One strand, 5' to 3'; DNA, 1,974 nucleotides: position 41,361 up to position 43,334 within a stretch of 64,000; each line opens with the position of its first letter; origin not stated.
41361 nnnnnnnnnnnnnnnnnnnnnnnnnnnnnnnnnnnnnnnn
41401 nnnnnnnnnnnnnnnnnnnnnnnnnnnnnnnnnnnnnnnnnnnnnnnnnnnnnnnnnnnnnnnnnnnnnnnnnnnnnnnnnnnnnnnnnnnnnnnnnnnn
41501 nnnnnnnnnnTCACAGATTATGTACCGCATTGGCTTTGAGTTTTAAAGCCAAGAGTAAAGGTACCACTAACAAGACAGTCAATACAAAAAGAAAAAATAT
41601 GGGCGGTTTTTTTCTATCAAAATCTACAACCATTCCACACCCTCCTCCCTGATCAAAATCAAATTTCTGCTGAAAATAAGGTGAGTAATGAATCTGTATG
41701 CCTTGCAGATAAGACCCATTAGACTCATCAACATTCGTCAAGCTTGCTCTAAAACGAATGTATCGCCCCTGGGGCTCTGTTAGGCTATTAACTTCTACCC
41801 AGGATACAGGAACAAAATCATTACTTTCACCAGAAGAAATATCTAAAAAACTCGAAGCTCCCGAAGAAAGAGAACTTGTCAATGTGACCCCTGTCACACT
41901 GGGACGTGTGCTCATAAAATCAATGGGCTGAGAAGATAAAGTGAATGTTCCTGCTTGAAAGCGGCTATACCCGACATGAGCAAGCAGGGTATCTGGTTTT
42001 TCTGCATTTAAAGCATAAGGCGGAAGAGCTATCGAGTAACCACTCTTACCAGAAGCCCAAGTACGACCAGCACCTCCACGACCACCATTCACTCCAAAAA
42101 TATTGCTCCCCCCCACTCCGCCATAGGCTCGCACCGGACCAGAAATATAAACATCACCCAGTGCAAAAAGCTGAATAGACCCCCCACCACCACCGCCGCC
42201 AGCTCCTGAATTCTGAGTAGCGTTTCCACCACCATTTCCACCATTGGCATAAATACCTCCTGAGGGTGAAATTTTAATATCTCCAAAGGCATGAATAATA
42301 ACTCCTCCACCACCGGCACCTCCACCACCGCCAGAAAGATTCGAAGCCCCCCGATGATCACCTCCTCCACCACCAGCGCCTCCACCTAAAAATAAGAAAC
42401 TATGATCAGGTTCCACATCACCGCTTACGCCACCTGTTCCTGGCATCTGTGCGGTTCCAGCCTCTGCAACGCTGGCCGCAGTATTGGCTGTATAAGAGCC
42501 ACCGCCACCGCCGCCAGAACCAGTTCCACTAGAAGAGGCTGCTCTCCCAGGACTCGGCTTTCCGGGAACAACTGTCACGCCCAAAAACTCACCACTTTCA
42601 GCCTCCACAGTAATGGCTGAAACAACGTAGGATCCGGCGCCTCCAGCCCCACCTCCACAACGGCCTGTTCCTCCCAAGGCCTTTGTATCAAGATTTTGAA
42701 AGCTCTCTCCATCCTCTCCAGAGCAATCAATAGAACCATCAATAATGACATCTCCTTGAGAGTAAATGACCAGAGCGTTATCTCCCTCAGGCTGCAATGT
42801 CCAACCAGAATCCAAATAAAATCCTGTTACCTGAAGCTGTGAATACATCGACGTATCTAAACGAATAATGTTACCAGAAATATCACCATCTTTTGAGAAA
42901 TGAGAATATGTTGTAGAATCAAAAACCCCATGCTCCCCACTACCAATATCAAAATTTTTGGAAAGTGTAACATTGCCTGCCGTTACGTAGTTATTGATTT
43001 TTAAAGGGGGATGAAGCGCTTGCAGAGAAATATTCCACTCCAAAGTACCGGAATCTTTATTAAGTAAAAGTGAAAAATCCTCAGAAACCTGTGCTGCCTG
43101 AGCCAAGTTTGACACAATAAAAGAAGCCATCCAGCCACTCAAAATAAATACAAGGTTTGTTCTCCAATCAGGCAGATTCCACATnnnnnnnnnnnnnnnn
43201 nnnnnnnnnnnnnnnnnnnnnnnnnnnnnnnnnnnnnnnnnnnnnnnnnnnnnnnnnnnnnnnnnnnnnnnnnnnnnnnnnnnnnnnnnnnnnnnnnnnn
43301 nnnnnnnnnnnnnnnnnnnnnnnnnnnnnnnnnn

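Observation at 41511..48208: Five-gene minus-strand cluster: PA14/Fn3 lipoprotein, Cache-HAMP kinase, REC-kinase, CheY-like regulator, glycine-rich anchored surface protein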

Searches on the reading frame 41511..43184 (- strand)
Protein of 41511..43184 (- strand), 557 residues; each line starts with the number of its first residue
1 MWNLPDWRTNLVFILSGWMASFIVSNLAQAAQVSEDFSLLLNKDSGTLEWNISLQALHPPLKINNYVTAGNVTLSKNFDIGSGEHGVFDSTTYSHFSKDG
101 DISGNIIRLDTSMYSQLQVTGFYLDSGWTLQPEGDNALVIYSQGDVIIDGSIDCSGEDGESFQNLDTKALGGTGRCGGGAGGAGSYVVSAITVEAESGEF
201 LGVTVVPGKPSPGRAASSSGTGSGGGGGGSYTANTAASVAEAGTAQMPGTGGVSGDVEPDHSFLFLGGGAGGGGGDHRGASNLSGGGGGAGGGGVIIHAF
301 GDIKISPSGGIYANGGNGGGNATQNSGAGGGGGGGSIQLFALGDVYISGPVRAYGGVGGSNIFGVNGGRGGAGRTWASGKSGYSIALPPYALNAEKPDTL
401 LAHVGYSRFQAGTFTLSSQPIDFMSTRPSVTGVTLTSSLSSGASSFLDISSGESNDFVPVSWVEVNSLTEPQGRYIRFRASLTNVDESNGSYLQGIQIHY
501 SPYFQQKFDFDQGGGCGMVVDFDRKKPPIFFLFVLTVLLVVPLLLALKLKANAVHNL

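Call 3: search_protein_families(library=pfam, proteins=[window:41511-43184:-], max_evalue=0.01)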
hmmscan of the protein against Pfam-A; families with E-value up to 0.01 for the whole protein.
window:41511-43184:- (557 aa): 0 families

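Call 4: search_protein_families(library=ncbifam, proteins=[window:41511-43184:-], max_evalue=0.01)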
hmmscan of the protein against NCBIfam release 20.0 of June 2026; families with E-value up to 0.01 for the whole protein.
window:41511-43184:- (557 aa): 0 families

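Call 5: find_homologous_proteins(query=window:41511-43184:-)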
Query window:41511-43184:- (557 aa): 32 proteins with E <= 0.001 among 8000 candidates.
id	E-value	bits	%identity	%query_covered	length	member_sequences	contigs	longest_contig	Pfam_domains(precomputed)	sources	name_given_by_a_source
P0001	0.0e+0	1228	100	100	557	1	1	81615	-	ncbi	-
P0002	1.0e-262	891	75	100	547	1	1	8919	-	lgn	-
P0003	1.8e-256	870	73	100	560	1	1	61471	-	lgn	-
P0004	9.6e-227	772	65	100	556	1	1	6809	-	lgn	-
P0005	6.6e-82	294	51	25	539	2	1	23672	-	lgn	-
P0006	1.4e-80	290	38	95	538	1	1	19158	-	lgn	-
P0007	5.1e-80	288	52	25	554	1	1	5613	-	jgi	-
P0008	5.7e-72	261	46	27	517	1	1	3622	-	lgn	-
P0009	1.2e-70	257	36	90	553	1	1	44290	-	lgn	-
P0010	5.5e-65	238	43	27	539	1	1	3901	-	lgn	-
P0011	8.3e-65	238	41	28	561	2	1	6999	-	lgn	-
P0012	3.4e-63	232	46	26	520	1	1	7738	-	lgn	-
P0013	4.3e-63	232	44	24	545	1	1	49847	-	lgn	-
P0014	7.5e-63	231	32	43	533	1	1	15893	-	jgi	jgi:hypothetical protein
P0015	4.2e-62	229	49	26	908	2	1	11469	-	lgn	-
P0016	4.4e-62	229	42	27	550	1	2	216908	-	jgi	jgi:hypothetical protein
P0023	4.4e-53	199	29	41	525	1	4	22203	-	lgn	-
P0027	3.3e-40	157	28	41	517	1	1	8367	-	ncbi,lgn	-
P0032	1.7e-6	45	48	12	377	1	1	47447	-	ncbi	-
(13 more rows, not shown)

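Call 7: find_encoding_contigs(protein=P0016, flank=10000, max_places=2)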
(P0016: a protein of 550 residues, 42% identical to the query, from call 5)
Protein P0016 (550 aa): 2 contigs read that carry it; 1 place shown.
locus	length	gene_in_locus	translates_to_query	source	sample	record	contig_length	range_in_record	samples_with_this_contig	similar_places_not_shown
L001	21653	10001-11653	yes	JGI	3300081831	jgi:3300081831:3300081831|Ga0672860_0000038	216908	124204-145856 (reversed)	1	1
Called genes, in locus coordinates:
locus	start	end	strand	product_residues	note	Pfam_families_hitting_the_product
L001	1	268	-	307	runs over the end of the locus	-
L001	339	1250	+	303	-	-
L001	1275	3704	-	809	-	PF00488:MutS_V, PF01713:Smr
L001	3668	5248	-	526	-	PF20154:LNT_N, PF00795:CN_hydrolase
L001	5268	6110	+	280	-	-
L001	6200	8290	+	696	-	PF00672:HAMP, PF02518:HATPase_c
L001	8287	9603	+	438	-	PF00072:Response_reg (weak), PF00512:HisKA (faint), PF02518:HATPase_c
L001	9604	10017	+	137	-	PF00072:Response_reg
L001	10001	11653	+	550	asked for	-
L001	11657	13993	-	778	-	-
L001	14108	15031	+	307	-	PF00072:Response_reg, PF00990:GGDEF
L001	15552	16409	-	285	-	-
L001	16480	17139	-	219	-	PF00440:TetR_N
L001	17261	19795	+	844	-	PF02771:Acyl-CoA_dh_N, PF02770:Acyl-CoA_dh_M, PF00441:Acyl-CoA_dh_1, PF09317:ACDH_C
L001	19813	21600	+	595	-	PF00027:cNMP_binding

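Call 8: find_encoding_contigs(protein=P0009, flank=10000, max_places=2)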
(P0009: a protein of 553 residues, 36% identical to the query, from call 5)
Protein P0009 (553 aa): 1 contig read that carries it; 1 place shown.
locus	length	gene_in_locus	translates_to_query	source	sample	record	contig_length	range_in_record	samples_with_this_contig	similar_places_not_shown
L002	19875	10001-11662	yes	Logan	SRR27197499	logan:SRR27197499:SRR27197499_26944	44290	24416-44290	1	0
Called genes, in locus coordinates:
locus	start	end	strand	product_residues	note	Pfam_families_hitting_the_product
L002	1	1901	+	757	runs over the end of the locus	PF00330:Aconitase, PF00694:Aconitase_C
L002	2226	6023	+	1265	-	-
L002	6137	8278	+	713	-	PF00672:HAMP, PF02518:HATPase_c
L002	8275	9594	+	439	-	PF00072:Response_reg (weak), PF02518:HATPase_c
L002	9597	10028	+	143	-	PF00072:Response_reg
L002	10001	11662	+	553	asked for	-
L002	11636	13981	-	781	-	-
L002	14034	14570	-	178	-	-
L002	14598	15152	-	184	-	PF00578:AhpC-TSA, PF08534:Redoxin, PF13905:Thioredoxin_8 (weak)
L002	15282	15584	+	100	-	-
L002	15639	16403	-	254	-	PF03099:BPL_LplA_LipB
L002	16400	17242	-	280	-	PF02749:QRPTase_N, PF01729:QRPTase_C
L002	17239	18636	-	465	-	PF00072:Response_reg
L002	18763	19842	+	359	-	PF03739:LptF_LptG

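Call 9: find_encoding_contigs(protein=P0013, flank=10000, max_places=2)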
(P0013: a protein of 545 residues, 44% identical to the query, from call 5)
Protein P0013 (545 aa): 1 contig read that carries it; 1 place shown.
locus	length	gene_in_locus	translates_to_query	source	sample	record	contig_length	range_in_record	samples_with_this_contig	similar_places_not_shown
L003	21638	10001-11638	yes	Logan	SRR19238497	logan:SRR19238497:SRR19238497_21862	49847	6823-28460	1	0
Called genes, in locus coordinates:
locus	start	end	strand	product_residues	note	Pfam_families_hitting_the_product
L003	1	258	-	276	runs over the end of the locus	PF00561:Abhydrolase_1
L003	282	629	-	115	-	-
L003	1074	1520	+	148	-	-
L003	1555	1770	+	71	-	-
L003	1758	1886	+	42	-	-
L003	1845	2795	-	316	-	-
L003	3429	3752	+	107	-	-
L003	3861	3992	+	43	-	-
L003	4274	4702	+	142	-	-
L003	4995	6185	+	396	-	PF00041:fn3 (faint)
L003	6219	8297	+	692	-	PF00672:HAMP, PF02518:HATPase_c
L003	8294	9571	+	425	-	PF00072:Response_reg (faint), PF02518:HATPase_c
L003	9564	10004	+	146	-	PF00072:Response_reg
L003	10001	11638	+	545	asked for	-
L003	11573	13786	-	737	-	-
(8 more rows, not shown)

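Call 16: find_related_loci(query=A2, collection=genome_contigs, flank=10000)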
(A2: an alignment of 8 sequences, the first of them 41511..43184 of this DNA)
Query A2 (557 aa) in genome_contigs; peptide patterns used: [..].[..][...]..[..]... (x = any residue, [..] = any of these).
600 stretches matched a pattern, but none encodes a relative of the query by tblastn (E <= 1e-3).

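Call 17: find_encoding_contigs(protein=P0001, flank=10000, max_places=2)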
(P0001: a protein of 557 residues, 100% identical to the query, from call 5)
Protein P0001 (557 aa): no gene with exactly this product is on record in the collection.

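Call 18: find_encoding_contigs(protein=P0027, flank=10000, max_places=2)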
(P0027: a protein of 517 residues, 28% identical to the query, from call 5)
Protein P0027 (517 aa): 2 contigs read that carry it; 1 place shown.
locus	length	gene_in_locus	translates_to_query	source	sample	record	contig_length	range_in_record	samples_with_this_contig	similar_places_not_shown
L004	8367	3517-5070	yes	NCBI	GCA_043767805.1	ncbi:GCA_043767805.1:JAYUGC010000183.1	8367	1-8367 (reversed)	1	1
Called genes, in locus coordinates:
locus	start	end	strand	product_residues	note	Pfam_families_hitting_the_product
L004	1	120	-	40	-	?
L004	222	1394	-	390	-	PF13428:TPR_14 (faint)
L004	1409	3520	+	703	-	PF00672:HAMP, PF02518:HATPase_c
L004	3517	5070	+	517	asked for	-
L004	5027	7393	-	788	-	PF25788:Ig_Rha78A_N (faint)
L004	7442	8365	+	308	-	?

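Call 19: find_encoding_contigs(protein=P0023, flank=10000, max_places=2)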
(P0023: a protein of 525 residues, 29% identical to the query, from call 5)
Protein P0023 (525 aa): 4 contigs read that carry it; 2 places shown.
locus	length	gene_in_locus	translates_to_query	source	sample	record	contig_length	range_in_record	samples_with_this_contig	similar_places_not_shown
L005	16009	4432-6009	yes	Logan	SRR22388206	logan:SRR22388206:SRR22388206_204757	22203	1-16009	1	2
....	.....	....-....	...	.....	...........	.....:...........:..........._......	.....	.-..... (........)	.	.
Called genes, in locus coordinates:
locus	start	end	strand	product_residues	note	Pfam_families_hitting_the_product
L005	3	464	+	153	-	?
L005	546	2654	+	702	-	PF00672:HAMP, PF02518:HATPase_c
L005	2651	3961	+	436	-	PF00072:Response_reg (weak), PF02518:HATPase_c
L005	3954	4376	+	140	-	PF00072:Response_reg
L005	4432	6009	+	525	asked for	-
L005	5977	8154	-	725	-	PF04773:FecR (faint)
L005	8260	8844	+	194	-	PF21982:RecX_HTH1 (weak), PF21981:RecX_HTH3 (weak)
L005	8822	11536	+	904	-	PF01411:tRNA-synt_2c, PF07973:tRNA_SAD, PF02272:DHHA1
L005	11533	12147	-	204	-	-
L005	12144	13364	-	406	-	PF00027:cNMP_binding, PF13240:Zn_Ribbon_1 (faint)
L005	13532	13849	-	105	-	PF13560:HTH_31, PF01381:HTH_3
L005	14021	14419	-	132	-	PF00380:Ribosomal_S9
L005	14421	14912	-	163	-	PF00572:Ribosomal_L13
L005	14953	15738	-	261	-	PF01416:PseudoU_synth_1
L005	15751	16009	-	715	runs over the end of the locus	-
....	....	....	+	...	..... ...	-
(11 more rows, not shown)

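Call 21: find_encoding_contigs(protein=P0032, flank=10000, max_places=2)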
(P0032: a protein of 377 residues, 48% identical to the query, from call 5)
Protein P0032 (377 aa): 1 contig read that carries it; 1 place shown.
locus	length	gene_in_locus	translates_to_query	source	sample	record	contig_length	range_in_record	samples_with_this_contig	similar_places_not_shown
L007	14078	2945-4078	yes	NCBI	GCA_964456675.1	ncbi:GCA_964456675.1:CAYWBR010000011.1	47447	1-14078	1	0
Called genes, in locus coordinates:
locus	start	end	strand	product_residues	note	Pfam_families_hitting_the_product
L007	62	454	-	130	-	PF02142:MGS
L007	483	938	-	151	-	PF00072:Response_reg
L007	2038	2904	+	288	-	-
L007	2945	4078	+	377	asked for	-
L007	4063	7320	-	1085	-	-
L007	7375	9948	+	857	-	PF00672:HAMP (weak), PF07228:SpoIIE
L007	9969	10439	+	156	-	-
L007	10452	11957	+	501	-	PF00512:HisKA, PF02518:HATPase_c, PF13589:HATPase_c_3 (weak), PF14501:HATPase_c_5 (weak), PF00072:Response_reg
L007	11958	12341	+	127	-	PF00072:Response_reg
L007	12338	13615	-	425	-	PF00108:Thiolase_N, PF02803:Thiolase_C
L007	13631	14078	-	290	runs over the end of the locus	PF00561:Abhydrolase_1, PF12146:Hydrolase_4, PF12697:Abhydrolase_6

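Call 22: find_encoding_contigs(protein=P0006, flank=10000, max_places=2)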
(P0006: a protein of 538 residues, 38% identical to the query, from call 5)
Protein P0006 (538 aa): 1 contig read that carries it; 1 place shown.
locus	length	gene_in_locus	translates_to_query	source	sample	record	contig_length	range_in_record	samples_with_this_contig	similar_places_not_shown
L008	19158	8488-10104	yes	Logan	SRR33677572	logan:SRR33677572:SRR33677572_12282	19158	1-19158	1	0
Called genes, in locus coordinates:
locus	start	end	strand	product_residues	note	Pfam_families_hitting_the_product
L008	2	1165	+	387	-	?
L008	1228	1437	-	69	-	-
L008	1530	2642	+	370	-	-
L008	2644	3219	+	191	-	PF16036:Chalcone_3, PF16035:Chalcone_2 (faint)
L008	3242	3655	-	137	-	-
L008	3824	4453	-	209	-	PF00163:Ribosomal_S4, PF01479:S4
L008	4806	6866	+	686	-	PF00672:HAMP, PF02518:HATPase_c, PF14501:HATPase_c_5 (faint)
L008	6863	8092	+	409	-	PF00072:Response_reg, PF00512:HisKA (faint), PF02518:HATPase_c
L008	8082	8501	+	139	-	PF00072:Response_reg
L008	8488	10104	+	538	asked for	-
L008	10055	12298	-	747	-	-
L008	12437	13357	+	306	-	PF00072:Response_reg, PF00990:GGDEF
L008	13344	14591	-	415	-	PF11700:ATG22, PF07690:MFS_1, PF12832:MFS_1_like (weak), PF13347:MFS_2, PF11700:ATG22, PF07690:MFS_1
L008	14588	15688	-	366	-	-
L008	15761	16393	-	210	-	PF00440:TetR_N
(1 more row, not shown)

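Call 24: find_encoding_contigs(protein=P0014, flank=10000, max_places=2)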
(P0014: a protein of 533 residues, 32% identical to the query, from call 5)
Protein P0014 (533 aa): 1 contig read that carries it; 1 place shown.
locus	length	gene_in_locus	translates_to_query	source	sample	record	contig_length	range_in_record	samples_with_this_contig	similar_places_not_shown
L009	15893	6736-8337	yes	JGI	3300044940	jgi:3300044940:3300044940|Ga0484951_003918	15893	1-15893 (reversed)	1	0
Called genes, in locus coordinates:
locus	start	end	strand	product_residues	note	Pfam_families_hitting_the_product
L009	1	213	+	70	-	?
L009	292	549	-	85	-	-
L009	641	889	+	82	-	-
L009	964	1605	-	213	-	PF00163:Ribosomal_S4, PF01479:S4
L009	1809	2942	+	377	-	PF00041:fn3 (weak), PF16656:Pur_ac_phosph_N (weak)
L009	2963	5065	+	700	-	PF00672:HAMP, PF02518:HATPase_c, PF14501:HATPase_c_5 (faint)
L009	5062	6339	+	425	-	PF00072:Response_reg, PF00512:HisKA (weak), PF02518:HATPase_c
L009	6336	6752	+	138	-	PF00072:Response_reg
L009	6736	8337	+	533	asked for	-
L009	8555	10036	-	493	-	-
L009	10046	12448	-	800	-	PF00004:AAA, PF07728:AAA_5 (weak), PF13173:AAA_14, PF17871:AAA_lid_9, PF00004:AAA (weak), PF07724:AAA_2, PF07728:AAA_5 (weak), PF10431:ClpB_D2-small, +9 more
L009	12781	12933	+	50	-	-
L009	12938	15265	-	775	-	-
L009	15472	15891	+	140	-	?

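Call 25: find_encoding_contigs(protein=P0005, flank=10000, max_places=2)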
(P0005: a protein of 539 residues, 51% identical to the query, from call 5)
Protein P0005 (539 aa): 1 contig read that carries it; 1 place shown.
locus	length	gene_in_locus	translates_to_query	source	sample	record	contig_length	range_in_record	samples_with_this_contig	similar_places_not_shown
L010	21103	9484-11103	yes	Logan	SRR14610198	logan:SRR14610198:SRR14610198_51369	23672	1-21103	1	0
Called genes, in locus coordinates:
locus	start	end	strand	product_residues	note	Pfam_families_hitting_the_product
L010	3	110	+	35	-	?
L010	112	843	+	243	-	PF00005:ABC_tran, PF13304:AAA_21 (faint)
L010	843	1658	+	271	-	PF02470:MlaD, PF28544:Helical_needle (faint)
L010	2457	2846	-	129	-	PF05258:DciA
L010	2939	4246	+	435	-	PF01134:GIDA, PF01266:DAO (weak), PF13450:NAD_binding_8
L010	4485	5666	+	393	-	PF00041:fn3 (weak), PF16656:Pur_ac_phosph_N (weak)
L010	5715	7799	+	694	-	PF00672:HAMP, PF02518:HATPase_c, PF13589:HATPase_c_3 (faint), PF14501:HATPase_c_5 (faint)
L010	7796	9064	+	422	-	PF00072:Response_reg, PF00512:HisKA (weak), PF02518:HATPase_c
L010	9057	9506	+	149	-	PF00072:Response_reg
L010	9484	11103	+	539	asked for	-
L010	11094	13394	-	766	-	-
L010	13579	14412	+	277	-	PF03602:Cons_hypoth95 (weak), PF13489:Methyltransf_23, PF13847:Methyltransf_31, PF08241:Methyltransf_11, PF08242:Methyltransf_12, PF13649:Methyltransf_25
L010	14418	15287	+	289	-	PF00583:Acetyltransf_1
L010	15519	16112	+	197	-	-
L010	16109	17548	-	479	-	-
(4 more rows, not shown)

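Call 27: predict_structure(alignment_id=A1)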
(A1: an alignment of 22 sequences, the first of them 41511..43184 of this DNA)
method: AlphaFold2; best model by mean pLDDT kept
length: 557 residues; sequences in the alignment: 22
mean_pLDDT: 80.8   pTM: 0.78
mean pLDDT of the five models: 80.8, 79.8, 79.7, 78.5, 78.0
residues with pLDDT >= 90: 247; 70-90: 177; 50-70: 77; < 50: 56
segments of 3 or more residues with pLDDT < 50: 1-5, 26-28, 203-208, 235-250, 506-526, 555-557
pLDDT, mean of each block of 10 residues (from residue 1): 46 61 53 88 91 95 89 91 95 96 95 92 98 91 98 96 87 92 89 87 51 65 76 47 41 58 75 83 88 95 94 93 77 92 94 89 77 89 77 71 92 96 85 92 94 90 85 90 94 93 57 40 47 72 75 51
secondary structure, 60 per line:
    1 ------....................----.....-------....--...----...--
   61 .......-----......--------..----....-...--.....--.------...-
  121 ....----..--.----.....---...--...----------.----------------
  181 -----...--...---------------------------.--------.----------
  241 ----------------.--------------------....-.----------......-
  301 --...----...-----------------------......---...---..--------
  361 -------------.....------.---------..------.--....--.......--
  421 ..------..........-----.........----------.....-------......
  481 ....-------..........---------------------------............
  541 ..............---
elements in order: H7-26 E31-35 E43-46 E49-51 E56-58 E61-67 E73-78 H93-96 E117-119 E121-124 E138-142 E146-148 E151-153 E186-188 E191-193 E294-299 E303-305 E310-312 E336-341 E345-347 E374-378 E406-409 E412-418 E429-438 E444-452 E475-484 E492-501 H529-554

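Call 31: fold_search(model_id=the predicted structure, library=pdb)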
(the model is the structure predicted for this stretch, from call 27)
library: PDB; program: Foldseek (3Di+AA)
matches with E <= 10: 464; with E <= 0.001: 0
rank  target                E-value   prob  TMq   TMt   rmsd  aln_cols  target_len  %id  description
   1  2g9f                  1.8e-02  1.00  0.12  0.31   6.7       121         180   11  Crystal structure of intein-tagged mouse PNGase C-terminal domain (released 2006-10-24)
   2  7z4f_G                1.8e-02  1.00  0.14  0.09   8.7       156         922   11  Tail of phage SU10 genome release intermediate (released 2022-08-17)
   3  2g9g                  2.3e-02  0.99  0.12  0.30   6.3       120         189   10  Crystal structure of His-tagged mouse PNGase C-terminal domain (released 2006-10-24)
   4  9nwi_Y                2.8e-02  1.00  0.14  0.15   8.7       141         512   13  Pseudomonas phage Pa223 tail (C6 symmetry) (released 2025-08-06)
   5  2qbx_A                4.9e-02  0.85  0.11  0.29  15.3       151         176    9  EphB2/SNEW Antagonistic Peptide Complex (released 2007-11-06)
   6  8eap_D                8.8e-02  0.96  0.13  0.15   8.4       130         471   12  Cryo-EM structure of the in-situ gp10-gp26 from bacteriophage P22 (released 2023-09-06)
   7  9rkv_M                8.8e-02  0.03  0.06  0.06  26.4       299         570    8  Agrobacterium phage 7-7-1 tail fibers (released 2025-12-10)
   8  4bk4_B                1.1e-01  0.75  0.11  0.18  13.0       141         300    6  crystal structure of the human EphA4 ectodomain (released 2013-07-03)
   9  3nru_D                1.7e-01  0.72  0.11  0.31   9.0       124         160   11  Ligand binding domain of EPHA7 (released 2010-12-08)
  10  2xom_A                1.9e-01  0.72  0.11  0.33  10.3       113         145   13  Atomic resolution structure of TmCBM61 in complex with beta-1,4- galactotriose (released 2010-09-08)
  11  9euf_0                2.0e-01  0.93  0.13  0.07   9.5       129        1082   12  Cryo-EM structure of Staphylococcus aureus bacteriophage phi812 baseplate in the pre-contraction state - complete (released 2025-04-09)
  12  3p1i_C                2.1e-01  0.69  0.11  0.31  13.2       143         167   10  Ligand binding domain of human ephrin type-B receptor 3 (released 2011-01-19)
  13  4ru5_A                2.3e-01  0.04  0.07  0.06  20.3       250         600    8  Crystal Structure of the Pseudomonas phage phi297 tailspike gp61 (released 2015-11-18)
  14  9euj_G                2.5e-01  0.95  0.12  0.08   8.1       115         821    9  Cryo-EM structure of Staphylococcus aureus bacteriophage phi812 baseplate in the post-contraction state - sheath initi (released 2025-04-09)
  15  2vbm_A                2.6e-01  0.03  0.05  0.05  19.4       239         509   12  Tailspike protein of bacteriophage Sf6 complexed with tetrasaccharide (released 2008-04-22)
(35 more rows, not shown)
